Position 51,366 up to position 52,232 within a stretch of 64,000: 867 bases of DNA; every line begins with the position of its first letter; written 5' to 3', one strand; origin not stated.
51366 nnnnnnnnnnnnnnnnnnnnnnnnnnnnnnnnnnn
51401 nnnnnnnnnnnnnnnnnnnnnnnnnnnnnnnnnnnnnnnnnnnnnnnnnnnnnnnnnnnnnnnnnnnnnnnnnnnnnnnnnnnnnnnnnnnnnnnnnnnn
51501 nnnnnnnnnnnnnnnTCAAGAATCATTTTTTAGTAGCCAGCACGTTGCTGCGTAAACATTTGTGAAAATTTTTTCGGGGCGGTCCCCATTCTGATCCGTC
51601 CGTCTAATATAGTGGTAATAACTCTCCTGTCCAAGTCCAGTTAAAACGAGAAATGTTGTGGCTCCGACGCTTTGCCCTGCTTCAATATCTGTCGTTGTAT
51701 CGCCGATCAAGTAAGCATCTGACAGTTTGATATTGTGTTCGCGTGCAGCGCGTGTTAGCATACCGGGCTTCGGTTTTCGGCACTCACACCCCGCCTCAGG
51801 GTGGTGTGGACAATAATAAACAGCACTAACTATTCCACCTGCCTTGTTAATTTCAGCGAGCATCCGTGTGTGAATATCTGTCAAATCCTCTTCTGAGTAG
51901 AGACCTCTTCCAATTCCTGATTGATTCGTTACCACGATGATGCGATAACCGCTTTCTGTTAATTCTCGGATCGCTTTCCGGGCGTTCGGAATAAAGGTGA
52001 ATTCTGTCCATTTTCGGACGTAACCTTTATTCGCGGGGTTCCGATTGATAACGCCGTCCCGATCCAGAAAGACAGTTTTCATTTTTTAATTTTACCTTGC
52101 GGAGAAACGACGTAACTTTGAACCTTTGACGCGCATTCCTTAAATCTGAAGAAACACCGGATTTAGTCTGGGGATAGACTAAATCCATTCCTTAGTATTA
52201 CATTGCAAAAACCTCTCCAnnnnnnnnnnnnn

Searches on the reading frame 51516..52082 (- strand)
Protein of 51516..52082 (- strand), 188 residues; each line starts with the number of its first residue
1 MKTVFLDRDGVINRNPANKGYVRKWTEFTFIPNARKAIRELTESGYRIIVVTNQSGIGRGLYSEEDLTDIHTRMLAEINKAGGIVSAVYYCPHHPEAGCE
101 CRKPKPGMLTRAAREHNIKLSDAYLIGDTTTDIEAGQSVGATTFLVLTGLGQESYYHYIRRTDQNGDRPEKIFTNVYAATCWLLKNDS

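Call 10: search_protein_families(library=pfam, proteins=[window:51516-52082:-], max_evalue=0.001)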
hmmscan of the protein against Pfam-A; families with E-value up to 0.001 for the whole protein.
window:51516-52082:- (188 aa): 6 families
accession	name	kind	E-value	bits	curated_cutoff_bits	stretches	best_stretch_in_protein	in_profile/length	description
PF13242.12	Hydrolase_like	-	4.8e-16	58.9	22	1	101-155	2-57/75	HAD-hyrolase-like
PF13419.12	HAD_2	-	9.7e-11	42.5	23.8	1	100-146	132-178/178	Haloacid dehalogenase-like hydrolase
PF00702.32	Hydrolase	-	1.4e-10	42.3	26.4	1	17-140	86-191/191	haloacid dehalogenase-like hydrolase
PF08645.17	PNK3P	-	3.8e-09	36.9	22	1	5-130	4-127/161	Polynucleotide kinase 3 phosphatase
PF13344.12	Hydrolase_6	-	1.4e-05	25.5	27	1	5-59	2-44/101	Haloacid dehalogenase-like hydrolase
PF12710.13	HAD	-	4.5e-05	24.4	27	1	22-135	73-187/189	haloacid dehalogenase-like hydrolase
